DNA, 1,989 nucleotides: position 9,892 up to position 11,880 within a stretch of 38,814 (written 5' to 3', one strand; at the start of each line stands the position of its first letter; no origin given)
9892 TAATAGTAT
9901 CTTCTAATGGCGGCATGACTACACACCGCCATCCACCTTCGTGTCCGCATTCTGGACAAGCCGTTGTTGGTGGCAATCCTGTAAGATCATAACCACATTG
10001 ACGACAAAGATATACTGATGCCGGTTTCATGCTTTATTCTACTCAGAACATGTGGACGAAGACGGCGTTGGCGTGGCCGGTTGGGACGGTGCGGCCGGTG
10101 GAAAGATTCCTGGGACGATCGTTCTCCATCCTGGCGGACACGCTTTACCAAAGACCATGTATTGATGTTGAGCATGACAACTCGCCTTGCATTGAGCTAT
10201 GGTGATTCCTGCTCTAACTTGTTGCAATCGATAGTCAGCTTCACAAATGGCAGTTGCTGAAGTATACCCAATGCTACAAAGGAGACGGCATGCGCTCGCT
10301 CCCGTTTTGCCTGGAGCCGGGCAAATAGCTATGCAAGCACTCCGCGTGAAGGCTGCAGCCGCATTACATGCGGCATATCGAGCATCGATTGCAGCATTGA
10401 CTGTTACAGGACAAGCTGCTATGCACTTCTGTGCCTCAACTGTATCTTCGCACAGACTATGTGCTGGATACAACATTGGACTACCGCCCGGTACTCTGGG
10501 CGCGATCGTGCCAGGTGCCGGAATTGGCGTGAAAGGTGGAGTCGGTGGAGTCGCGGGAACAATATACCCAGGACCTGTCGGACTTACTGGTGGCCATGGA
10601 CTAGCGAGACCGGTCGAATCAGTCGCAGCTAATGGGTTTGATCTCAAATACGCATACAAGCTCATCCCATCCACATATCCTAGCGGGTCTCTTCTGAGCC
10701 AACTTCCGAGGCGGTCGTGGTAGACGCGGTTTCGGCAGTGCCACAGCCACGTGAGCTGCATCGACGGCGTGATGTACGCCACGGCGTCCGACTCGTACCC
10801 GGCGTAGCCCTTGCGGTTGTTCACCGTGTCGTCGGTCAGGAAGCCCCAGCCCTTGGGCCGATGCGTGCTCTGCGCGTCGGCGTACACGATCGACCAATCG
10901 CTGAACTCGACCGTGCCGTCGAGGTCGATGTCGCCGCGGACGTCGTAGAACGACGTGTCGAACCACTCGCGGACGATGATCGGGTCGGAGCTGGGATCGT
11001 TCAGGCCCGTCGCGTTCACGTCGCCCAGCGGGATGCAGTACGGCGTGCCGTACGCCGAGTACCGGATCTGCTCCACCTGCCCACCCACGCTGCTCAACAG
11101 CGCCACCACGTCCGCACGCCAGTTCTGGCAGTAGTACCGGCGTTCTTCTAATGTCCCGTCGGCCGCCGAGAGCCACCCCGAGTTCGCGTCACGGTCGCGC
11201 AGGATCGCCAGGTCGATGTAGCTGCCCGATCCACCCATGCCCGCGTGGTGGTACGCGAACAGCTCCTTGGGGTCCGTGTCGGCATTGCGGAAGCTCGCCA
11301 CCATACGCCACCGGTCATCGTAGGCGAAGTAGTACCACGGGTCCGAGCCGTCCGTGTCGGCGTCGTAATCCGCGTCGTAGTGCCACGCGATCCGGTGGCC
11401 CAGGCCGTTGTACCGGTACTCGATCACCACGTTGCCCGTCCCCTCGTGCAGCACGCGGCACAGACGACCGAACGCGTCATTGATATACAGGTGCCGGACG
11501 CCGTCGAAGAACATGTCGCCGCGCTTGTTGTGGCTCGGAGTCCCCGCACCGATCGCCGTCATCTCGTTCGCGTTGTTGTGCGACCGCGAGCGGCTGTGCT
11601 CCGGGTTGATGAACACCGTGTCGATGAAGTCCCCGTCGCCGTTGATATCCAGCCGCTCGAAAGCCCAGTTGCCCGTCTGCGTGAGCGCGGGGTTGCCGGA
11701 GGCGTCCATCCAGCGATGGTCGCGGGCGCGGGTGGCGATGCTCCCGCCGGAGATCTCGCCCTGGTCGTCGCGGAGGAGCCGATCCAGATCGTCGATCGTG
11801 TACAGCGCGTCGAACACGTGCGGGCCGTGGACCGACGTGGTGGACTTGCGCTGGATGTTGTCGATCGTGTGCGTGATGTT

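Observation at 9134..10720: RHS polymorphic-toxin tip with an unrecognised Cys-rich C-terminal domain, plus a low-GC zinc-ribbon membrane 'immunity' gene clipped by an IS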

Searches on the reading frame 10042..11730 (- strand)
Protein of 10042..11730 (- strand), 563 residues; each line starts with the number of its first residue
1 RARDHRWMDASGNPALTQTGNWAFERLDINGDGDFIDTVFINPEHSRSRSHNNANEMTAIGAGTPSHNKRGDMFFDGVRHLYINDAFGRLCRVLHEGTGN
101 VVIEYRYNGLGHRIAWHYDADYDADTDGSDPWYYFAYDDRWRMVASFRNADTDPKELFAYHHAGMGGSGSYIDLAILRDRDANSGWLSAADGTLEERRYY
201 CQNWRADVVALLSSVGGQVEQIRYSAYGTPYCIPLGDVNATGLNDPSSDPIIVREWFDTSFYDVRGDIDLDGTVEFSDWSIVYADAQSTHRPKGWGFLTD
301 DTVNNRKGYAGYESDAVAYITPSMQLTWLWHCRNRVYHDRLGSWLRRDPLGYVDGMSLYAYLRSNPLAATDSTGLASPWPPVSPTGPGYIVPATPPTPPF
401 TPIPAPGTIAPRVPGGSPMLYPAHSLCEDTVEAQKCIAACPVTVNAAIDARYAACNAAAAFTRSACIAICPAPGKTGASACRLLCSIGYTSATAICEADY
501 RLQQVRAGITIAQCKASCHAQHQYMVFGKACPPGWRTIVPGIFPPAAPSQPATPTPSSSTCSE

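Call 23: find_related_loci(query=window:10042-11730:-, collection=genome_contigs, flank=6000)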
Query seq(563 aa) (563 aa) in genome_contigs; peptide patterns used: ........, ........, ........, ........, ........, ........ (x = any residue, [..] = any of these).
94 stretches matched a pattern; 82 encode a relative of the query (tblastn E <= 1e-3); the best 80 are kept; 77 distinct loci.
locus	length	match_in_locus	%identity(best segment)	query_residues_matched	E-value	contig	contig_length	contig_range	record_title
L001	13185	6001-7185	46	1-405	2e-96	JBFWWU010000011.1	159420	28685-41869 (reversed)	MAG: Phycisphaerales bacterium isolate CA_2019_TPBS_124 NODE_882_length_159420_cov_7.441413_TPBS, whole genome shotgun s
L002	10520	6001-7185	45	1-401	4e-96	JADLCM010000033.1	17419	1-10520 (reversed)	MAG: Phycisphaerales bacterium isolate SJ233 c_000000590723, whole genome shotgun sequence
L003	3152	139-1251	47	1-375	1e-96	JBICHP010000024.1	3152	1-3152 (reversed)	MAG: Phycisphaerales bacterium JB054 k141_211169, whole genome shotgun sequence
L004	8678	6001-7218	45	1-408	2e-91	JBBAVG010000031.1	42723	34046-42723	MAG: Phycisphaerales bacterium isolate EUL_317 ctg31-EUL_317, whole genome shotgun sequence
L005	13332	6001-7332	43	1-440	2e-90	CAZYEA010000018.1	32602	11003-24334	MAG TPA_asm: uncultured Acidobacteriota bacterium isolate SRP342105_co1_264 genome assembly, contig: NODE_1741_length_32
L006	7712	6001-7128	46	1-377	5e-88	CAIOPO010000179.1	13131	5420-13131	MAG: uncultured Opitutae bacterium isolate LaPlata-5m-a_bin-547 genome assembly, contig: bin-547:179/209, whole genome s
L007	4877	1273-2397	46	1-376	7e-88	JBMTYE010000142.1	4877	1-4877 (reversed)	MAG: Flavobacteriales bacterium isolate LKB_V7_S19_100percent_par_LKB_V7_S19_metabat.152 NODE_18339_length_4877_cov_2.74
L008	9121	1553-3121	36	1-554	7e-87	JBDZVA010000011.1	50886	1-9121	MAG: Planctomycetaceae bacterium isolate PE_seawater30 NODE_164_length_50886, whole genome shotgun sequence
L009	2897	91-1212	46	1-379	2e-87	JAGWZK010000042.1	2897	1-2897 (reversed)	MAG: Planctomycetota bacterium isolate REEB511 contig-150_57890, whole genome shotgun sequence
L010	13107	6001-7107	43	3-376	1e-83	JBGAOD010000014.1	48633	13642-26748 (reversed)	MAG: Phycisphaerales bacterium isolate MAG_AAO_H10.069 AAOH10-69_opera_contig_2925, whole genome shotgun sequence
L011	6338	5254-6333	46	2-359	1e-82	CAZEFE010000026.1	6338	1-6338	MAG TPA_asm: uncultured Methylophilaceae bacterium isolate binchicken_co284_174 genome assembly, contig: NODE_11211_leng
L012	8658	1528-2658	40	1-393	1e-81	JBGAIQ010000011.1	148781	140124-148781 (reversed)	MAG: Planctomycetota bacterium isolate MAG_AAO_H125.15 AAOH125-15_opera_contig_483, whole genome shotgun sequence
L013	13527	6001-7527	36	16-539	3e-80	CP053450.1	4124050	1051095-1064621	MAG: Planctomycetota bacterium isolate PNC22 chromosome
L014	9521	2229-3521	40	1-417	5e-79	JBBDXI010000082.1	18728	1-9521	MAG: Phycisphaerales bacterium isolate LejiaD_71_15 Lejia_D_4740_length_18728_cov_9, whole genome shotgun sequence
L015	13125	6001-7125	42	3-399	3e-78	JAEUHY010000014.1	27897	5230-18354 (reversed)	MAG: Planctomycetota bacterium isolate new MAG-29 k141_3237797, whole genome shotgun sequence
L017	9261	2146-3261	41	53-404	2e-76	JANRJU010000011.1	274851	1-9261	MAG: Planctomycetota bacterium isolate bins.190 k141_2508986, whole genome shotgun sequence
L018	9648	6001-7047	44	16-375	2e-75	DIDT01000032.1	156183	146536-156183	MAG TPA_asm: Phycisphaerales bacterium UBA5793 UBA5793_contig_95, whole genome shotgun sequence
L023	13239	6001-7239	41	16-407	6e-72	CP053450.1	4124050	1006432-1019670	MAG: Planctomycetota bacterium isolate PNC22 chromosome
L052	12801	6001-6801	41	142-406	1e-48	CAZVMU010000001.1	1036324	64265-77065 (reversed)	MAG TPA_asm: uncultured Phycisphaeraceae bacterium isolate binchicken_co179_137 genome assembly, contig: NODE_8_length_1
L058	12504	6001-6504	51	112-278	1e-45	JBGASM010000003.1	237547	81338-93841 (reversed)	MAG: Phycisphaerales bacterium isolate MAG_AAO_H10.54 AAOH10-54_opera_contig_247, whole genome shotgun sequence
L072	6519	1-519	48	188-375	6e-33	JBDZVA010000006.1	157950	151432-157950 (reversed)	MAG: Planctomycetaceae bacterium isolate PE_seawater30 NODE_18_length_157950, whole genome shotgun sequence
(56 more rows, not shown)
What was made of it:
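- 10606..10695 (-): End of the RHS-associated core, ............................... It holds the two conserved Asp of the autoprotease motif. Cleavage is predicted after the final L. Homology to 77 loci stops here (call 23).
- On RHS / YD-repeat polymorphic toxin: 77 loci lose similarity at query residue about 375-377 (call 23).
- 77 related loci lose similarity at the GL boundary (call 23).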

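Call 71: search_protein_families(library=pfam, proteins=[L018:7737-8729:+, L023:7714-8661:+, L010:7544-8350:+, L072:1293-1937:+, L058:6722-7840:+, L004:7707-8333:+, L052:7368-8279:+, L017:5692-6327:+], max_evalue=0.01)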
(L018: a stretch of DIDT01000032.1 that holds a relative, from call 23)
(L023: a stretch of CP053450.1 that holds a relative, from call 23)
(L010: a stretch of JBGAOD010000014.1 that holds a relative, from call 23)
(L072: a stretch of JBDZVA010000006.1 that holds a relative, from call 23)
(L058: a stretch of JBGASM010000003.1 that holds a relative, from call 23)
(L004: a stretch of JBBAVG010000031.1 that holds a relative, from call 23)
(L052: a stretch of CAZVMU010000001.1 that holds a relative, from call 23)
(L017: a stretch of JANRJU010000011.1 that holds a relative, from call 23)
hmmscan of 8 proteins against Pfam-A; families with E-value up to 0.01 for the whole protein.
L018:7737-8729:+ (330 aa): 0 families

L023:7714-8661:+ (315 aa): 0 families

L010:7544-8350:+ (268 aa): 1 family
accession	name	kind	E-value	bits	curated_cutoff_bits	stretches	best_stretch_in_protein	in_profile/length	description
PF13248.11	Zn_ribbon_3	-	0.0098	15.8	27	0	249-256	5-11/26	zinc-ribbon domain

L072:1293-1937:+ (214 aa): 0 families

L058:6722-7840:+ (372 aa): 3 families
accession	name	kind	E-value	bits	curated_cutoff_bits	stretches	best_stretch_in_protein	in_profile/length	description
PF13248.11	Zn_ribbon_3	-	0.00093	19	27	1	156-179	4-25/26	zinc-ribbon domain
PF07754.17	HVO_2753_ZBP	-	0.0027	17.9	33.2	1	157-190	1-36/46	Small zinc finger protein HVO_2753-like, Zn-binding pocket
PF12773.13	DZR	-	0.0085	16.7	27.3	0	150-184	8-38/45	Double zinc ribbon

L004:7707-8333:+ (208 aa): 1 family
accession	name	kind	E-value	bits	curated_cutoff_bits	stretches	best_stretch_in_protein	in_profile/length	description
PF07282.18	Cas12f1-like_TNB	-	0.009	16.6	26.3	0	152-196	10-49/60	Cas12f1-like, TNB domain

L052:7368-8279:+ (303 aa): 0 families

L017:5692-6327:+ (211 aa): 1 family
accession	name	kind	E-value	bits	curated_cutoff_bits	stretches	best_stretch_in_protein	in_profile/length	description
PF21349.2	RUBY_RBDX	-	0.0097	15.8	26.5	1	185-208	3-27/30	Rubrerythrin, rubredoxin-like domain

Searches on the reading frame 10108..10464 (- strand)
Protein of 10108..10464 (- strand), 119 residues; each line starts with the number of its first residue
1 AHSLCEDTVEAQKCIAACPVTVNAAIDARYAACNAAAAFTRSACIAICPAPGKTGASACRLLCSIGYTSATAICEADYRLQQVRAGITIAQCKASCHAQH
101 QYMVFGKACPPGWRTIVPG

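Call 44: find_homologous_proteins(query=A4, max_evalue=0.01)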
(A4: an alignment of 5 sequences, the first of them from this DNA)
Query A4 (5 sequences) (119 aa, profile of the alignment): 1 proteins with E <= 0.01 among 3488 candidates.
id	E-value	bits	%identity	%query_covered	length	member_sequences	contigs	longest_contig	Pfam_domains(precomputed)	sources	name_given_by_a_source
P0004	2.5e-43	165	34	99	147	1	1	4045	-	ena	-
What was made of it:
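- Tried and rejected: The search with a 5-sequence profile found only P0004 (call 44).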

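Call 56: find_related_loci(query=A5, collection=metagenome_contigs, flank=4000)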
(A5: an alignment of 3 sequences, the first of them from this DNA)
Query A5 (119 aa) in metagenome_contigs; peptide patterns used: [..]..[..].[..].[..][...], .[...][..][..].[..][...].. (x = any residue, [..] = any of these).
54 stretches matched a pattern, but none encodes a relative of the query by tblastn (E <= 1e-3).

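Call 63: search_protein_families(library=pfam, alignment_id=A4, max_evalue=10)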
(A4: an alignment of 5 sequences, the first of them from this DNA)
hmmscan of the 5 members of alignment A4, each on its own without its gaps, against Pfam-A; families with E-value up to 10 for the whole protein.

A. member 1, seq(119 aa): 2 families
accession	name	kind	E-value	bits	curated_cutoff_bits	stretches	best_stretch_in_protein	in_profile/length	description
PF01826.23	TIL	-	3.6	8.2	24.5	0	5-48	1-35/55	Trypsin Inhibitor like cysteine rich domain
PF10645.14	Carb_bind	-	5.3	7.8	25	1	66-102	6-42/49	Carbohydrate binding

B. families by the number of members that match (of 5 scanned): 3 families
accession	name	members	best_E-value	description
PF15184.11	TOM6p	1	0.12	Mitochondrial import receptor subunit TOM6 homolog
PF01826.23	TIL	1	3.6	Trypsin Inhibitor like cysteine rich domain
PF10645.14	Carb_bind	1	5.3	Carbohydrate binding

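Call 64: search_solved_structures(query=A4, max_evalue=10)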
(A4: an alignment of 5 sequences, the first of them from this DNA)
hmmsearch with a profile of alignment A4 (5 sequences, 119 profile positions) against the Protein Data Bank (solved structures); distinct sequences matched with E-value up to 10: 0.
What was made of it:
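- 10105..10461 (-): Cys-rich helical domain (HSLCED...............). It has 12 Cys including four CX3C motifs. The proposed nested disulfides are C5-C109, C14-C96, C18-C92, C33-C74, C44-C63 and C48-C59. No Pfam or PDB family matches (calls 63, 64).
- On Lipocone superfamily toxin domains: No Pfam family (Wnt, VanZ and others) hits at E<=10, and a PDB profile search finds nothing (calls 63, 64).
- Wnt, VanZ or any other Pfam family gives no hit even at E<=10, and a profile finds nothing in PDB (calls 63, 64).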

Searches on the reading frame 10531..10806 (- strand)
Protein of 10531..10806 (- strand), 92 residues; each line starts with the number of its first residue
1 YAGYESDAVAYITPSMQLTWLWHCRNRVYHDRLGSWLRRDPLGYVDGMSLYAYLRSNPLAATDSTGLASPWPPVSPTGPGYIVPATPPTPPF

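Call 76: search_solved_structures(query=window:10531-10806:-, max_evalue=1, show_alignments=3)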
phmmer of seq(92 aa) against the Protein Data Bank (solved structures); distinct sequences matched with E-value up to 1: 21.
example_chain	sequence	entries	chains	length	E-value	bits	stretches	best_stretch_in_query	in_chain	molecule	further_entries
9c4k_Q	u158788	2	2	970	5e-08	36.3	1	9-73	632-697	Toxin subunit YenC2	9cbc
4igl_B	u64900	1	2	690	5.6e-07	32.9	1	9-66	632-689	YenC2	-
6suq_A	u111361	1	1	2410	1.3e-06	31.7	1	10-70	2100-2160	TcdB2,TccC3,Genome polyprotein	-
6l7i_G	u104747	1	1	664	1.7e-06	31.4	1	10-67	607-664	TccC2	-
6h6e_F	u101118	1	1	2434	1.8e-06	31.3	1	10-68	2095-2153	TcdB2,TccC3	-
6suf_F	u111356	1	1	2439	1.8e-06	31.3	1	10-68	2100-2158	TcdB2,TccC3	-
6sup_A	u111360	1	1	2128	3.6e-06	30.3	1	10-67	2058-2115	TcdB2,TccC3,Cell division control protein 42 homolog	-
6h6g_A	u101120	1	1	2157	8.1e-06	29.2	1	10-67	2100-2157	TcdB2,TccC3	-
4o9x_A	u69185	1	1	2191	8.3e-06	29.1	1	10-67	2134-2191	TcdB2, TccC3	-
6h6f_F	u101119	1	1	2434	2.5e-05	27.6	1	10-68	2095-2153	TcdB2,TccC3,TccC3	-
6sue_F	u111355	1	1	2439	2.5e-05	27.6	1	10-68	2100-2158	TcdB2,TccC3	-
5kis_B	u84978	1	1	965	0.0002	24.7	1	9-91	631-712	RHS2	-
4qks_A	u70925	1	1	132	0.0073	19.7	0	32-48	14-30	DE NOVO PROTEIN 6XTRP/PV2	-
8qjc_A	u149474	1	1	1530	0.01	19.2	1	20-68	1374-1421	T6SS-associated Rhs core and toxin domain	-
8qjd_A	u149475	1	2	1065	0.013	18.9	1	20-67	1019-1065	Salmonella bongori Rhs core domain (residues 360-1420)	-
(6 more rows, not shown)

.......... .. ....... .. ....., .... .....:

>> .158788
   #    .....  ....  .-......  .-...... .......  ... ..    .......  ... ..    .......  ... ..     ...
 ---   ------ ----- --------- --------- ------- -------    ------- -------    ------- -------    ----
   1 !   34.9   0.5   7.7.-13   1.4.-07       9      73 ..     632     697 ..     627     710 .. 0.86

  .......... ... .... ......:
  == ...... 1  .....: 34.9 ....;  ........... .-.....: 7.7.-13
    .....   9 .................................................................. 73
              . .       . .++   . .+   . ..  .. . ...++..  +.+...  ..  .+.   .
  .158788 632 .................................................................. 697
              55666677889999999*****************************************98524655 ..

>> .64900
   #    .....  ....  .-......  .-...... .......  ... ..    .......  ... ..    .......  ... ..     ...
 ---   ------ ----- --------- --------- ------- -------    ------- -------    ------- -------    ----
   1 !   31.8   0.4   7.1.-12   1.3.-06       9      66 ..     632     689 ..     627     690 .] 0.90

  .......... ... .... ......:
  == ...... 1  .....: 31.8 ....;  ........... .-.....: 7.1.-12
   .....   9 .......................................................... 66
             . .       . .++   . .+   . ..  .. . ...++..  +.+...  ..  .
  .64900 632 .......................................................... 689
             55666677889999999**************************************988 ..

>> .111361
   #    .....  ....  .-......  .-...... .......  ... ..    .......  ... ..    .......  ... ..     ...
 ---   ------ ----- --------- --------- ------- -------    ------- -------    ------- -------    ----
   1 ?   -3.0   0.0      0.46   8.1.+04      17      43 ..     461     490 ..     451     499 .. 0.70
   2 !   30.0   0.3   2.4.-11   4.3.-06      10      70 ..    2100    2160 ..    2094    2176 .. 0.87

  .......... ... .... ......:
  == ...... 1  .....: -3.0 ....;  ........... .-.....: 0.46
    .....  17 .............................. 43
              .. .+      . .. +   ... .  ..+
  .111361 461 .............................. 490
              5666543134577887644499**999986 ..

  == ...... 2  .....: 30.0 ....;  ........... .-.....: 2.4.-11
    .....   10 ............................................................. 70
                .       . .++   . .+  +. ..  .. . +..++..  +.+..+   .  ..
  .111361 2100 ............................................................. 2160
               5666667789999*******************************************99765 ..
